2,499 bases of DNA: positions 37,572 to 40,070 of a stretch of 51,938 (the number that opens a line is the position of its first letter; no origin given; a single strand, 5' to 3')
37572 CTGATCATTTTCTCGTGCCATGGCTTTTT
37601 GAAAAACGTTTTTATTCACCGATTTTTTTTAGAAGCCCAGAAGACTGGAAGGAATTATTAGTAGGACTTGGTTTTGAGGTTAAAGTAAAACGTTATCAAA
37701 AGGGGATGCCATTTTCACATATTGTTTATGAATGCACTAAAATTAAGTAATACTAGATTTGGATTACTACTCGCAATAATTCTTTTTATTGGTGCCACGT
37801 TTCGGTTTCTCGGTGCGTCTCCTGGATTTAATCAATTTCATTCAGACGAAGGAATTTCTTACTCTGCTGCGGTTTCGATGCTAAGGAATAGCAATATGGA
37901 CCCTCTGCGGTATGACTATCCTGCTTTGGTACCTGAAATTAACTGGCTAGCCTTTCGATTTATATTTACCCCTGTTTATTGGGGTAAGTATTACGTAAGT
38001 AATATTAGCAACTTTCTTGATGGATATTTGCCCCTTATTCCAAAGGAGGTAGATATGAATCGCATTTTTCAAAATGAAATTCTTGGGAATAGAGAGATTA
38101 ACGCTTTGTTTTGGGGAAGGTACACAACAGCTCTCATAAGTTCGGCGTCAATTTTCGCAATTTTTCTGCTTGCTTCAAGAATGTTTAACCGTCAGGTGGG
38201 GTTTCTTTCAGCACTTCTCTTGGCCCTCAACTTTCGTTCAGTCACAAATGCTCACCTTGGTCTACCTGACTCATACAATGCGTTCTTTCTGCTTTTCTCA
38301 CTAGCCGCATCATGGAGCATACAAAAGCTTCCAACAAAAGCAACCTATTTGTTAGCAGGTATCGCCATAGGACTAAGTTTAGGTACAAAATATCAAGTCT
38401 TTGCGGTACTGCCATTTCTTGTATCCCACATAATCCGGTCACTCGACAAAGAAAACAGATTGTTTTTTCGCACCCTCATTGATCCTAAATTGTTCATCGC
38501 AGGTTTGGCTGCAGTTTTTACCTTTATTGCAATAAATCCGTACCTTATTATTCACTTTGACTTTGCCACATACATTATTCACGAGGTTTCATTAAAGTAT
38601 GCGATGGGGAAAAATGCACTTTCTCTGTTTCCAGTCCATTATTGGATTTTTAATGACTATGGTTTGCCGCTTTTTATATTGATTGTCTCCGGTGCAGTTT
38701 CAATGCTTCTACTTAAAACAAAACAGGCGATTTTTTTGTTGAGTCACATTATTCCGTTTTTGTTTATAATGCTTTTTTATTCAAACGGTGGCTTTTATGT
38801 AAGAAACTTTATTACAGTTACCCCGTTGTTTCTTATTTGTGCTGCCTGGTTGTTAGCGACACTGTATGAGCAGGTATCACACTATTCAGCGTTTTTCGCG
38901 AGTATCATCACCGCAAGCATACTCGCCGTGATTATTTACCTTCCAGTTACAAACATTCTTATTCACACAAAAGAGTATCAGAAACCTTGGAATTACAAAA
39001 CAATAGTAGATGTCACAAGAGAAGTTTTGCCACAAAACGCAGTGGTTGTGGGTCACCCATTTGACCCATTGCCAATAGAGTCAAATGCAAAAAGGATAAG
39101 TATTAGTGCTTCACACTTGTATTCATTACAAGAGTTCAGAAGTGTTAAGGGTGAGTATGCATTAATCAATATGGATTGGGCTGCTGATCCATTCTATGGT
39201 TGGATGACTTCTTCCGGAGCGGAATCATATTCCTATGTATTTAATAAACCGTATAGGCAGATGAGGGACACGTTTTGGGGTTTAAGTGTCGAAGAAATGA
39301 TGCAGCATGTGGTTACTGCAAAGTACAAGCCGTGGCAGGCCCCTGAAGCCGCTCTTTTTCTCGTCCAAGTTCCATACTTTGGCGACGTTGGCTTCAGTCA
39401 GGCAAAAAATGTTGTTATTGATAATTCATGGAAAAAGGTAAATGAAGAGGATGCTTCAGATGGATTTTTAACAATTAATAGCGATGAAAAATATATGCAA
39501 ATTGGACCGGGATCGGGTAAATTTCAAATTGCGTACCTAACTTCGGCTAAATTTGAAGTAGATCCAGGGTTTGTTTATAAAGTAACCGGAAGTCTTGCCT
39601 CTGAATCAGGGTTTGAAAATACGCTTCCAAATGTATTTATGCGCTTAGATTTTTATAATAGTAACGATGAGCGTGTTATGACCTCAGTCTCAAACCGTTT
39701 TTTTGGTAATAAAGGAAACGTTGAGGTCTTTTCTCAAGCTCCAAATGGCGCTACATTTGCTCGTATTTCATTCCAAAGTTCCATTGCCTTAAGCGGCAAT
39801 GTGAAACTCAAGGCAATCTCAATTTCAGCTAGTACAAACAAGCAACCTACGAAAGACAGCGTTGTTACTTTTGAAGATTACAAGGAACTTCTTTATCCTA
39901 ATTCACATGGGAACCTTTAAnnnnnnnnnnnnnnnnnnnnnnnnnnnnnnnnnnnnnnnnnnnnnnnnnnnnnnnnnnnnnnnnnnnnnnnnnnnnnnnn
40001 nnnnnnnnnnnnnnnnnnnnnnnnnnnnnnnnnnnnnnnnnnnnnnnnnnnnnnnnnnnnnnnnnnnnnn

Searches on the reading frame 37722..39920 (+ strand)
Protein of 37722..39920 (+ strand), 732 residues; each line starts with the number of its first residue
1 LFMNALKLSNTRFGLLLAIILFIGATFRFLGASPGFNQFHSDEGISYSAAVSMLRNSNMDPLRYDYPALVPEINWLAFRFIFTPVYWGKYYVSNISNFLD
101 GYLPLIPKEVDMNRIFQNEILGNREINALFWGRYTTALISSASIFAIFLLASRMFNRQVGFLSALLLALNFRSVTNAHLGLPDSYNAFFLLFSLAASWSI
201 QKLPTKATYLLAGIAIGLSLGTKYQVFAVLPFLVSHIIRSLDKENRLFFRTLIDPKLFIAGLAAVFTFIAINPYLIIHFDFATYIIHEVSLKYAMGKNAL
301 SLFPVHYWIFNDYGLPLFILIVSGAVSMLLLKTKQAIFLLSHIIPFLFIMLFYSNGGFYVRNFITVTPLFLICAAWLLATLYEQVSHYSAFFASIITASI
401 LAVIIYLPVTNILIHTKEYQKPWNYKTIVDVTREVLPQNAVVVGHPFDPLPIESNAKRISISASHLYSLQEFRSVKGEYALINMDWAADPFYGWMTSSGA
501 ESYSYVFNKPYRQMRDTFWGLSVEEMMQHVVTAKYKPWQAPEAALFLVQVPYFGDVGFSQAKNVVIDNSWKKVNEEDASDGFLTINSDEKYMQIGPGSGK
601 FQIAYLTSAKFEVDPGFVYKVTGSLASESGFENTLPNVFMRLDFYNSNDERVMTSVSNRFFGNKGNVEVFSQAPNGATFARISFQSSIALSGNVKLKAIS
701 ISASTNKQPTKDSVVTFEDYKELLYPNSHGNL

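Call 8: search_protein_families(library=pfam, proteins=[window:37722-39920:+], max_evalue=0.01)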
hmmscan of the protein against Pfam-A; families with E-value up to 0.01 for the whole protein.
window:37722-39920:+ (732 aa): 2 families
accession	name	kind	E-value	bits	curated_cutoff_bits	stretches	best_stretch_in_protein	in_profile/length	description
PF02366.24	PMT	-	3.2e-10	40.4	22.7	1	130-274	83-231/245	Dolichyl-phosphate-mannose-protein mannosyltransferase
PF13231.12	PMT_2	-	2.5e-06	28.2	26.1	1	133-259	25-145/160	Dolichyl-phosphate-mannose-protein mannosyltransferase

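Call 33: search_protein_families(library=ncbifam, proteins=[window:37722-39920:+], max_evalue=0.001)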
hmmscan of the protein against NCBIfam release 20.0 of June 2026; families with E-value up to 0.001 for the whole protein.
window:37722-39920:+ (732 aa): 0 families
